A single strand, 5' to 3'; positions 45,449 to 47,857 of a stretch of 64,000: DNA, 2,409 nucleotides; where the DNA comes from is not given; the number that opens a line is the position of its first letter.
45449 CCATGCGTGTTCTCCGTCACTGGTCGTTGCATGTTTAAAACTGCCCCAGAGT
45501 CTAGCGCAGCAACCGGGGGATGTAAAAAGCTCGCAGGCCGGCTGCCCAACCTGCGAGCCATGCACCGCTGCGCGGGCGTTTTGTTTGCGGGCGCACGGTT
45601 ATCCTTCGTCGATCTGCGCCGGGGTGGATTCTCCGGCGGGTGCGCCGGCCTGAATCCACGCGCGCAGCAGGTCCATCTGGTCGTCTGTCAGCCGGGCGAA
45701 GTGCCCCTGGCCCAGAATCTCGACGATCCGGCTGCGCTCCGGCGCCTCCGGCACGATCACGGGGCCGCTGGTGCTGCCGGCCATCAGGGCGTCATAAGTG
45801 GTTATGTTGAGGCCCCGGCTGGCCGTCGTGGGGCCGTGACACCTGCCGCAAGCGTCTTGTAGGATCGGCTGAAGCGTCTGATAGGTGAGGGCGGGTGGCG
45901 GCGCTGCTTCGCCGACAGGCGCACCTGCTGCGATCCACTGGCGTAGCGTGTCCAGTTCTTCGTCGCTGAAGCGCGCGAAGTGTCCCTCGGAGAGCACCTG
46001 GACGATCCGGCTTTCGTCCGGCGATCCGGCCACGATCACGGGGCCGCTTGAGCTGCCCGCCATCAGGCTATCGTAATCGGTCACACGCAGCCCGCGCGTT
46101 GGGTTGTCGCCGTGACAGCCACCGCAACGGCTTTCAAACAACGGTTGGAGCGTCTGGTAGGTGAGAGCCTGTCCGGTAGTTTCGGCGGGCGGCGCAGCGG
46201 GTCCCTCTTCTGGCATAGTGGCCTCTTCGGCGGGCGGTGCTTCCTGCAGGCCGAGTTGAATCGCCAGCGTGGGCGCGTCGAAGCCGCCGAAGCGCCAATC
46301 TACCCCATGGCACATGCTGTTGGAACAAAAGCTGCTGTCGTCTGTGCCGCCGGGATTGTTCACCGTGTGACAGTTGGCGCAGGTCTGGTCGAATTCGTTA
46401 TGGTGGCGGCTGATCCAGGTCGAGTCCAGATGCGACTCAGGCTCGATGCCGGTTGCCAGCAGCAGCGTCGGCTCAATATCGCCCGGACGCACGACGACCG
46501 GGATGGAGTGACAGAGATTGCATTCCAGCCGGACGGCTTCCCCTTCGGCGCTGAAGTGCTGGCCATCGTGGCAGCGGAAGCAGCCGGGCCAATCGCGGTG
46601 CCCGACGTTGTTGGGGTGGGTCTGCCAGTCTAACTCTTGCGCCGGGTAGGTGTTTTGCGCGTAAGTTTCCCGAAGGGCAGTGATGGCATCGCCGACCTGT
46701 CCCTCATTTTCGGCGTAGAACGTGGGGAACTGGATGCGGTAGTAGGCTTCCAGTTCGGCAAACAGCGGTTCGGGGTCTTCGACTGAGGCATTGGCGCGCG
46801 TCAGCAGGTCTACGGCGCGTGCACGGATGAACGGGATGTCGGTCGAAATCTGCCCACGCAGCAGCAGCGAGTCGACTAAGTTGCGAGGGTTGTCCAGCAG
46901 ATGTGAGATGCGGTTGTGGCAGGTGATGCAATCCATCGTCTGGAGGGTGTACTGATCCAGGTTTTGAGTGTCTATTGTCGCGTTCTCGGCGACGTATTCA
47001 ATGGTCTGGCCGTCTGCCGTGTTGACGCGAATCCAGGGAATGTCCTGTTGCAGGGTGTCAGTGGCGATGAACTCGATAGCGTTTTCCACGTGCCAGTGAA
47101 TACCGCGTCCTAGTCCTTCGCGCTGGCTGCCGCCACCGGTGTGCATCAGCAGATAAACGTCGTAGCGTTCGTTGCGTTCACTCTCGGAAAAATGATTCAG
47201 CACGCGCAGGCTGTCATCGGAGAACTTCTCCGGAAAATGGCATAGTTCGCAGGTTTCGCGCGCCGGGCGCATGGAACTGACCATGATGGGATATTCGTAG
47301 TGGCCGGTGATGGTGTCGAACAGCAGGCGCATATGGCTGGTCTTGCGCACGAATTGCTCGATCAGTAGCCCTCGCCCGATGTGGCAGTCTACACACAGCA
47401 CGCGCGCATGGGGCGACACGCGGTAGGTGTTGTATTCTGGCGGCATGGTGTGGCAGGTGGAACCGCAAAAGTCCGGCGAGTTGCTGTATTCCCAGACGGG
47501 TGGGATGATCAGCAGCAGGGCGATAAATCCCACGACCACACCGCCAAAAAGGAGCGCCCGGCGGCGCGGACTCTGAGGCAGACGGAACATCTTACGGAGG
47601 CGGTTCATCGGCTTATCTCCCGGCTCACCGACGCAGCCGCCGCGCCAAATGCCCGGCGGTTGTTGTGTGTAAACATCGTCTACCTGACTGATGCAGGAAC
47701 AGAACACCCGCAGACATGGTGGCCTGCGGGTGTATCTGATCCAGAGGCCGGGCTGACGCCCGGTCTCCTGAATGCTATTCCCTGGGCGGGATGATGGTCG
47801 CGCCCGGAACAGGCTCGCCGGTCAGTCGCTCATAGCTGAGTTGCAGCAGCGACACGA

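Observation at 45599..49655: Two-gene, about 19-heme module: candidate quinol-to-surface electron conduit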

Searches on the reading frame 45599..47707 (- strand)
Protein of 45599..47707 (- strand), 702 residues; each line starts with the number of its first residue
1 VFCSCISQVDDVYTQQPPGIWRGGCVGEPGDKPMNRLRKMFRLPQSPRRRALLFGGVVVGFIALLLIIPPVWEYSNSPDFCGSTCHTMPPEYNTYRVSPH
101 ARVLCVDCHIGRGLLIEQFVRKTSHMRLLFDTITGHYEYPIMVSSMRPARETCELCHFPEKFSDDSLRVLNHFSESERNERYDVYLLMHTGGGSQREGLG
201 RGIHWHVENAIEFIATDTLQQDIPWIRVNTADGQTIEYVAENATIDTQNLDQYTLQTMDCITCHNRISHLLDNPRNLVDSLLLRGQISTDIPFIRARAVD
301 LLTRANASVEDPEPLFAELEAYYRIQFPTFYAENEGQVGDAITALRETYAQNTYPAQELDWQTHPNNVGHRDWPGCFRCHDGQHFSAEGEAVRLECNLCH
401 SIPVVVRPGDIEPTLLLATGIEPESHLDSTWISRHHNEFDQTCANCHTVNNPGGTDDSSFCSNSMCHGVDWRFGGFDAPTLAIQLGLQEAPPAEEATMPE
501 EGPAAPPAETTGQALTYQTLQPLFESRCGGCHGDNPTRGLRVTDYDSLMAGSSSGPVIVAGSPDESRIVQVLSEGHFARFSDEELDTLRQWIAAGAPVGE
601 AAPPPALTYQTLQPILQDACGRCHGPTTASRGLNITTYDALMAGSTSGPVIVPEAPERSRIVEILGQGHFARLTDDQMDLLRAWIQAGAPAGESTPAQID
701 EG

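Call 4: search_protein_families(library=pfam, proteins=[window:45599-47707:-], max_evalue=0.01)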
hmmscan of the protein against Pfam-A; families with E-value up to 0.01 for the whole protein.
window:45599-47707:- (702 aa): 6 families
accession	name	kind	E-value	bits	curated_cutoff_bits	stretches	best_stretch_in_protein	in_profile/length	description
PF07635.16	PSCyt1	-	7.6e-13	49.3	22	2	620-663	1-44/59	Planctomycete cytochrome C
PF03264.19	Cytochrom_NNT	-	2.8e-09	37.4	24.1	1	51-138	10-100/174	NapC/NirT cytochrome c family, N-terminal region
PF22113.1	Mtrc-MtrF_II-IV_dom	-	2.4e-05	24.4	30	0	149-272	27-96/176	Outer membrane cytochrome MtrC/MtrF-like, domains II/IV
PF14522.11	Cytochrome_C7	-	3.4e-05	24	24.8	0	364-401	43-67/67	Cytochrome c7 and related cytochrome c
PF14537.11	Cytochrom_c3_2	-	0.00074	20.4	25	0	375-401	8-34/79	Cytochrome c3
PF22297.1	PccH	-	0.0019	18.7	24.4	0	519-536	5-22/133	PccH Cytochrome c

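Call 6: search_solved_structures(query=window:45599-47608:-, max_evalue=1, show_alignments=2)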
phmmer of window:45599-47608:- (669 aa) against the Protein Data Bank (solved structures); distinct sequences matched with E-value up to 1: 2.
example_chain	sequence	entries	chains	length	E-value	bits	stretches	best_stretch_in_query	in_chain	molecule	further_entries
2j7a_C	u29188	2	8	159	2.2e-10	42.7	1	13-148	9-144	CYTOCHROME C QUINOL DEHYDROGENASE NRFH | NAPC/NIRT CYTOCHROME C FAMILY PROTEIN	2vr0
5mab_A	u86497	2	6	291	4.8e-06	28.4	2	554-641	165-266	FoxE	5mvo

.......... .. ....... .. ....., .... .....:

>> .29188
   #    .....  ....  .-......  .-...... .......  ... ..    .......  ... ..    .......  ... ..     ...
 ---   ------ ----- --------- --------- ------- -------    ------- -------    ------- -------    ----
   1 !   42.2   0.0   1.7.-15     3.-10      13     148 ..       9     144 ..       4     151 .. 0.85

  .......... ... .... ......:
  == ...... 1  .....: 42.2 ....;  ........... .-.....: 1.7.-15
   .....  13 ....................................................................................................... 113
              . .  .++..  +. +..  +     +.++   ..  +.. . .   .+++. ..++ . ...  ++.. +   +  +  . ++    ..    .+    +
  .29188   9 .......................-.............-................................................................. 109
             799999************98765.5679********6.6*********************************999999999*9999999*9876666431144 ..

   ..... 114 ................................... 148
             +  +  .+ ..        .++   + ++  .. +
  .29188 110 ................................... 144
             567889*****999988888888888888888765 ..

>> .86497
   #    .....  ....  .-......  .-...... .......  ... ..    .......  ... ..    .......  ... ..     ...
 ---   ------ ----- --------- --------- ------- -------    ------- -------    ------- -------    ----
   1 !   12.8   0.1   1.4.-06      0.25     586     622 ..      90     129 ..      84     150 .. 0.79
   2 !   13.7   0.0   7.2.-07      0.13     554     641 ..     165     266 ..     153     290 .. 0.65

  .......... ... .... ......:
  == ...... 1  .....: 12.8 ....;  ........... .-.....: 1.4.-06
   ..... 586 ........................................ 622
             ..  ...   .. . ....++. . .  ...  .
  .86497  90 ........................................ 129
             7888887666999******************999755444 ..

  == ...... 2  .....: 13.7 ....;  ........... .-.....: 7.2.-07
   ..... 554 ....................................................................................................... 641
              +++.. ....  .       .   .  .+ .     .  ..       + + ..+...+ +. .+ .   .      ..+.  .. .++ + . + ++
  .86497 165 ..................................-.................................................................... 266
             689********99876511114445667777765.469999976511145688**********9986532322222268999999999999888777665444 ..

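Call 7: search_protein_families(library=ncbifam, proteins=[window:45599-47608:-], max_evalue=0.01)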
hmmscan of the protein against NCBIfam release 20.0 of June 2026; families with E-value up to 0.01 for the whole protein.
window:45599-47608:- (669 aa): 7 families
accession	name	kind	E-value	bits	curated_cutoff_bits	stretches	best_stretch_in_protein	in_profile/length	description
TIGR03153.1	cytochr_NrfH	equivalog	1.7e-15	57.3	134.2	1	22-124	4-109/138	cytochrome c nitrite reductase small subunit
NF047812.1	LIC11213_lipo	equivalog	6.2e-15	55.4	100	2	490-563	47-116/118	LIC11213 family lipoprotein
TIGR02161.1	napC_nirT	subfamily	2.3e-06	27.6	310.6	1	6-104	7-109/185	periplasmic nitrate (or nitrite) reductase c-type cytochrome, NapC/NirT family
TIGR02162.1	torC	equivalog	9.5e-05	21.8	478.2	1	17-107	17-111/387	pentaheme c-type cytochrome TorC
NF007906.0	PRK10617.1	equivalog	0.00012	22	349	0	4-108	11-122/200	cytochrome c-type protein NapC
NF011606.0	PRK15032.1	equivalog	0.00012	21.3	455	1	18-81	19-86/390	pentaheme c-type cytochrome TorC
NF045774.1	cytochro_C551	exception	0.0085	16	118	0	477-502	32-57/110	cytochrome c551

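Call 13: find_homologous_proteins(query=window:45599-47608:-, max_evalue=0.00001)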
Query window:45599-47608:- (669 aa): 4569 proteins with E <= 0.00001 among 8000 candidates; the best 120 are listed.
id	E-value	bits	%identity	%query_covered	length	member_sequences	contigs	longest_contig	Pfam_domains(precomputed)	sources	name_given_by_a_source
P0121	0.0e+0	1587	100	100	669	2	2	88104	PF07635.17,PF03264.20,PF14522.12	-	-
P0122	0.0e+0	1208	60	99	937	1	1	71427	PF14537.12,PF07635.17,PF03264.20,PF13442.12,PF14522.12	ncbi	ncbi:MAG: hypothetical protein Kow0077_22170 [Anaerolineae bacterium]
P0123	0.0e+0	1056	67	97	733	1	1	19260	PF07635.17,PF03264.20,PF14522.12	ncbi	-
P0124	0.0e+0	1042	62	98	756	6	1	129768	PF22297.2,PF14537.12,PF07635.17,PF03264.20,PF14522.12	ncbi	-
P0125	0.0e+0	1022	58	100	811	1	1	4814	PF14537.12,PF07635.17,PF03264.20,PF14522.12,PF22113.2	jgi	jgi:uncharacterized membrane protein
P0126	0.0e+0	1018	64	98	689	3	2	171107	PF07635.17,PF03264.20,PF14522.12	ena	-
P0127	0.0e+0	1011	57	97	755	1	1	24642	PF14537.12,PF07635.17,PF03264.20,PF14522.12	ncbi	-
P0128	1.3e-295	1000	60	100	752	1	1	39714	PF14537.12,PF07635.17,PF03264.20,PF14522.12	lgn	-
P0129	2.2e-289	980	60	99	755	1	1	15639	PF14537.12,PF07635.17,PF03264.20,PF14522.12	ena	-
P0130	4.5e-281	952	60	97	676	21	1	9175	PF07635.17,PF03264.20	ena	-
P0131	9.0e-279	945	59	98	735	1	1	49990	PF07635.17,PF03264.20,PF14522.12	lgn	-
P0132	6.0e-278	942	60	94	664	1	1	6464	PF14537.12,PF07635.17,PF03264.20,PF13442.12,PF14522.12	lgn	-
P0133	3.4e-275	933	59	97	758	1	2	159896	PF14537.12,PF07635.17,PF03264.20,PF13442.12,PF14522.12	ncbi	-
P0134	7.3e-273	925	58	98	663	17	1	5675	PF14537.12,PF07635.17,PF03264.20,PF14522.12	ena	-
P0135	7.1e-271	919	59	99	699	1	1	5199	PF07635.17,PF03264.20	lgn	-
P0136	4.2e-270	916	57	98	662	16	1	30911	PF07635.17,PF03264.20,PF14522.12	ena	-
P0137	2.3e-268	910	57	99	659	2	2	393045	PF14537.12,PF07635.17,PF03264.20,PF14522.12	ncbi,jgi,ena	-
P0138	2.6e-266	903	58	100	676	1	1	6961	PF07635.17,PF03264.20,PF14522.12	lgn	-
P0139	6.1e-256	869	65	85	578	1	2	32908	PF07635.17,PF03264.20,PF14522.12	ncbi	-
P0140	1.6e-252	858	62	85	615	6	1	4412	PF07635.17,PF03264.20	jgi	jgi:nitrate/TMAO reductase-like tetraheme cytochrome c subunit/mono/diheme cytochrome c family prote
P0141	3.7e-252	857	64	85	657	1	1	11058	PF07635.17,PF03264.20,PF14522.12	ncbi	-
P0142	8.9e-249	846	63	85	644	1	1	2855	PF07635.17,PF03264.20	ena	-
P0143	1.5e-248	845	60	85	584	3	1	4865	PF14537.12,PF07635.17,PF03264.20,PF14522.12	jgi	jgi:nitrate/TMAO reductase-like tetraheme cytochrome c subunit/mono/diheme cytochrome c family prote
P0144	3.0e-248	844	62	83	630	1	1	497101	PF07635.17,PF03264.20,PF14522.12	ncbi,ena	-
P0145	8.0e-246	836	62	84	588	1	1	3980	PF07635.17,PF03264.20,PF14522.12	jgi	-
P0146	6.4e-245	833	62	84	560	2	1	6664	PF14537.12,PF07635.17,PF03264.20,PF14522.12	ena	-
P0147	2.8e-244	831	62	84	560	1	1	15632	PF14537.12,PF07635.17,PF03264.20,PF14522.12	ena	-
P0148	1.7e-243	828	60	84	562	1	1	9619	PF14537.12,PF07635.17,PF03264.20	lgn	-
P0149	5.4e-243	826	62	84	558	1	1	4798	PF14537.12,PF07635.17,PF03264.20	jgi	jgi:hypothetical protein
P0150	1.1e-242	825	61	85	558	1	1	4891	PF14537.12,PF07635.17,PF03264.20,PF14522.12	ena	-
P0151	1.3e-242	825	60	84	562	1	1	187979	PF14537.12,PF07635.17,PF03264.20,PF14522.12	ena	-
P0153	7.7e-242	823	62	83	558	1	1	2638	PF14537.12,PF07635.17,PF03264.20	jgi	jgi:mono/diheme cytochrome c family protein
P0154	1.7e-241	821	61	84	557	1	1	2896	PF07635.17,PF03264.20,PF14522.12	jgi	jgi:nitrate/TMAO reductase-like tetraheme cytochrome c subunit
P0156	2.6e-240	818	60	84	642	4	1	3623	PF07635.17,PF03264.20,PF14522.12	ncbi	-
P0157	4.3e-240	817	63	81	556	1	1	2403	PF09699.16,PF07635.17,PF03264.20,PF14522.12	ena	-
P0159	8.4e-240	816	63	79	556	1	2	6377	PF09699.16,PF07635.17,PF03264.20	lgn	-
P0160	5.8e-239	813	60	84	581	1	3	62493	PF07635.17,PF03264.20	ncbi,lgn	-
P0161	1.9e-238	811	61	84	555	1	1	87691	PF14537.12,PF07635.17,PF03264.20,PF14522.12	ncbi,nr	ncbi:MAG: NapC/NirT family cytochrome c [Anaerolineae bacterium]|nr:NapC/NirT family cytochrome c [A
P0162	5.7e-238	810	60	84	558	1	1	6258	PF14537.12,PF07635.17,PF03264.20,PF14522.12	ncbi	-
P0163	6.1e-238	810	63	82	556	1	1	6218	PF07635.17,PF03264.20,PF14522.12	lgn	-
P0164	1.2e-237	809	61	84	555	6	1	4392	PF09699.16,PF07635.17,PF03264.20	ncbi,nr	ncbi:MAG: NapC/NirT family cytochrome c [Anaerolineae bacterium]|nr:NapC/NirT family cytochrome c [A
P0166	8.1e-237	806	59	85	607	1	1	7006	PF07635.17,PF03264.20,PF02085.22,PF14522.12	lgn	-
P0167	1.9e-236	805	60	84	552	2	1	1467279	PF07635.17,PF03264.20,PF14522.12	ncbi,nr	ncbi:MAG: NapC/NirT family cytochrome c [Chloroflexi bacterium]|nr:NapC/NirT family cytochrome c [Ch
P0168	5.7e-236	803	61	84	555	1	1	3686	PF07635.17,PF03264.20,PF14522.12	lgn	-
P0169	2.7e-235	801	51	96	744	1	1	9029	PF14537.12,PF07635.17,PF07627.17,PF03264.20,PF13442.12,PF14522.12,PF22113.2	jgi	jgi:nitrate/TMAO reductase-like tetraheme cytochrome c subunit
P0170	3.3e-235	801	60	82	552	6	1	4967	PF07635.17,PF03264.20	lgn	-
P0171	7.4e-235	800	61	84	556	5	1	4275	PF07635.17,PF03264.20,PF14522.12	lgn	-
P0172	8.6e-235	799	60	84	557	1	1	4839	PF07635.17,PF03264.20,PF14522.12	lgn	-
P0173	1.2e-234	799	59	84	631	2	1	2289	PF07635.17,PF03264.20,PF14522.12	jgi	jgi:nitrate/TMAO reductase-like tetraheme cytochrome c subunit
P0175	2.3e-234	798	60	84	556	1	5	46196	PF07635.17,PF03264.20,PF14522.12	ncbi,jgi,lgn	jgi:mono/diheme cytochrome c family protein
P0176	2.4e-234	798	60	84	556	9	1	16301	PF07635.17,PF03264.20,PF14522.12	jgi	jgi:hypothetical protein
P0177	7.3e-234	796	59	84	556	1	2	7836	PF07635.17,PF03264.20,PF14522.12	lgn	-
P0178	9.9e-234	796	61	79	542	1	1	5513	PF07635.17,PF03264.20,PF14522.12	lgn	-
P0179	3.0e-233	794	57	85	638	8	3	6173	PF07635.17,PF03264.20,PF14522.12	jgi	jgi:nitrate/TMAO reductase-like tetraheme cytochrome c subunit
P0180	5.6e-233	793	60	84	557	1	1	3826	PF14537.12,PF07635.17,PF03264.20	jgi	jgi:nitrate/TMAO reductase-like tetraheme cytochrome c subunit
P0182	3.2e-232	791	60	84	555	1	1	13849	PF07635.17,PF03264.20,PF14522.12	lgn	-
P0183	7.8e-232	790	58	83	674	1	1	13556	PF07635.17,PF03264.20,PF14522.12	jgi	-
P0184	8.0e-232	790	59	84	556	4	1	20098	PF07635.17,PF03264.20,PF14522.12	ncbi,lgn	-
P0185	1.0e-231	789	59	84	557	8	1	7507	PF14537.12,PF07635.17,PF03264.20,PF14522.12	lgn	-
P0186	6.3e-231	787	58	84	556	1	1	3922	PF07635.17,PF03264.20,PF14522.12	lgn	-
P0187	1.2e-230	786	59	85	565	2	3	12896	PF07635.17,PF03264.20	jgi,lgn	jgi:nitrate/TMAO reductase-like tetraheme cytochrome c subunit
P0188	1.3e-230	785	58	84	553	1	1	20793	PF07635.17,PF03264.20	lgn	-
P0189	1.4e-230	785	58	84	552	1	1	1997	PF07635.17,PF03264.20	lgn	-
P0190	3.4e-230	784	56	86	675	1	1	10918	PF07635.17,PF03264.20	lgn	-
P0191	3.5e-230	784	60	84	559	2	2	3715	PF14537.12,PF07635.17,PF03264.20,PF14522.12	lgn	-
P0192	6.6e-230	783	60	84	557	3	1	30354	PF14537.12,PF07635.17,PF03264.20,PF14522.12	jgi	jgi:nitrate/TMAO reductase-like tetraheme cytochrome c subunit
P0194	1.1e-229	782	60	82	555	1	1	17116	PF14537.12,PF07635.17,PF03264.20,PF14522.12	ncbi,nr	ncbi:MAG: NapC/NirT family cytochrome c [Anaerolineae bacterium]|nr:NapC/NirT family cytochrome c [A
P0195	1.6e-229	782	59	84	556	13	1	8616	PF14537.12,PF07635.17,PF03264.20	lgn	-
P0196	2.4e-229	781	63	78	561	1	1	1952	PF07635.17,PF14522.12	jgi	jgi:mono/diheme cytochrome c family protein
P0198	3.3e-229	781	60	84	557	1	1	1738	PF14537.12,PF07635.17,PF03264.20,PF14522.12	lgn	-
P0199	5.3e-229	780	59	84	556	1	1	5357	PF14537.12,PF07635.17,PF03264.20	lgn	-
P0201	1.8e-228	778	59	82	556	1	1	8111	PF07635.17,PF03264.20,PF14522.12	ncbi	-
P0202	3.1e-228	778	59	84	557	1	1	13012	PF14537.12,PF07635.17,PF03264.20,PF14522.12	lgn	-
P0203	3.1e-228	778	58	84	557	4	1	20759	PF14537.12,PF07635.17,PF03264.20,PF14522.12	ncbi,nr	ncbi:MAG: NapC/NirT family cytochrome c [Anaerolineae bacterium]|nr:NapC/NirT family cytochrome c [A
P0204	5.2e-228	777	59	84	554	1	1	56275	PF07635.17,PF03264.20,PF14522.12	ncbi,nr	ncbi:MAG: NapC/NirT family cytochrome c [Anaerolineae bacterium]|nr:NapC/NirT family cytochrome c [A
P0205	7.8e-228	776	59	84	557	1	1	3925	PF09699.16,PF14537.12,PF07635.17,PF03264.20,PF14522.12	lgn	-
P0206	8.1e-228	776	59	84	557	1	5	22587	PF14537.12,PF07635.17,PF03264.20,PF14522.12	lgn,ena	-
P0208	1.1e-227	776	59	84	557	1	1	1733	PF09699.16,PF14537.12,PF07635.17,PF03264.20,PF14522.12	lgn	-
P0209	1.4e-227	776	58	84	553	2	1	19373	PF07635.17,PF03264.20,PF14522.12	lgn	-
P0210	1.5e-227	775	59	84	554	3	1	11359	PF07635.17,PF03264.20,PF14522.12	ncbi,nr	ncbi:MAG: NapC/NirT family cytochrome c [Anaerolineae bacterium]|nr:NapC/NirT family cytochrome c [A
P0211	2.7e-227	775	58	84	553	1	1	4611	PF14537.12,PF07635.17,PF03264.20,PF14522.12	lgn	-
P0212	7.0e-227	773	57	84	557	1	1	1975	PF07635.17,PF03264.20,PF14522.12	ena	-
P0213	7.9e-227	773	59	84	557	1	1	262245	PF09699.16,PF14537.12,PF07635.17,PF03264.20,PF14522.12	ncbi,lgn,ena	-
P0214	9.0e-227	773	57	84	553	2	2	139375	PF14537.12,PF07635.17,PF03264.20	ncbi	ncbi:MAG: NapC/NirT family cytochrome c [Anaerolineae bacterium]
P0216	6.6e-226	770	58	85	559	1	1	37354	PF14537.12,PF07635.17,PF03264.20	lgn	-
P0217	2.8e-225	768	58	84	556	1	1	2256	PF14537.12,PF07635.17,PF03264.20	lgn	-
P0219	1.3e-224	766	58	84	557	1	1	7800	PF07635.17,PF03264.20,PF14522.12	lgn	-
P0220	1.4e-224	766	57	84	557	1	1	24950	PF07635.17,PF03264.20,PF14522.12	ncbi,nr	ncbi:MAG: NapC/NirT family cytochrome c [Anaerolineae bacterium]|nr:NapC/NirT family cytochrome c [A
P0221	2.4e-224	765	57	84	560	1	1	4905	PF07635.17,PF03264.20,PF14522.12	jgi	jgi:nitrate/TMAO reductase-like tetraheme cytochrome c subunit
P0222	3.8e-224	764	57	84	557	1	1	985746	PF14537.12,PF07635.17,PF03264.20,PF14522.12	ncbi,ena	-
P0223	9.1e-224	763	58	84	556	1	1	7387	PF14537.12,PF07635.17,PF03264.20,PF14522.12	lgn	-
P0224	3.6e-223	761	57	84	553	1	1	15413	PF14537.12,PF07635.17,PF03264.20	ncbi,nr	ncbi:MAG TPA: NapC/NirT family cytochrome c [Aggregatilineaceae bacterium]|nr:NapC/NirT family cytoc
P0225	4.7e-223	761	59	79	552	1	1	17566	PF14537.12,PF07635.17,PF03264.20,PF13442.12,PF14522.12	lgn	-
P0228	6.1e-222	757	58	84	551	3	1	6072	PF14537.12,PF07635.17,PF03264.20,PF14522.12,PF22113.2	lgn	-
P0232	3.3e-221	754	57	84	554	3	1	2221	PF14537.12,PF07635.17,PF03264.20,PF14522.12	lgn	-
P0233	5.6e-221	754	58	84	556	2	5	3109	PF14537.12,PF07635.17,PF03264.20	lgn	-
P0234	1.4e-220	752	57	84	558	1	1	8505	PF14537.12,PF07635.17,PF03264.20,PF14522.12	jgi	jgi:nitrate/TMAO reductase-like tetraheme cytochrome c subunit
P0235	3.1e-220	751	58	82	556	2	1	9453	PF14537.12,PF07635.17,PF03264.20,PF14522.12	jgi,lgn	-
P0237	6.9e-220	750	58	82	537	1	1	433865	PF07635.17,PF03264.20,PF14522.12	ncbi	ncbi:MAG: NapC/NirT family cytochrome c [Anaerolineae bacterium]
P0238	1.8e-219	749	57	82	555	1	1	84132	PF14537.12,PF07635.17,PF03264.20,PF14522.12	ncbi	ncbi:MAG: NapC/NirT family cytochrome c [Anaerolineae bacterium]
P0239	1.9e-219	749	58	84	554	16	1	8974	PF14537.12,PF07635.17,PF03264.20,PF14522.12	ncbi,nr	ncbi:MAG: NapC/NirT family cytochrome c [Anaerolineae bacterium]|nr:NapC/NirT family cytochrome c [A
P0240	2.9e-219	748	58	82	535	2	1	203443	PF14537.12,PF07635.17,PF03264.20,PF13442.12,PF14522.12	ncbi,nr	ncbi:MAG: NapC/NirT family cytochrome c [Anaerolineae bacterium]|nr:NapC/NirT family cytochrome c [A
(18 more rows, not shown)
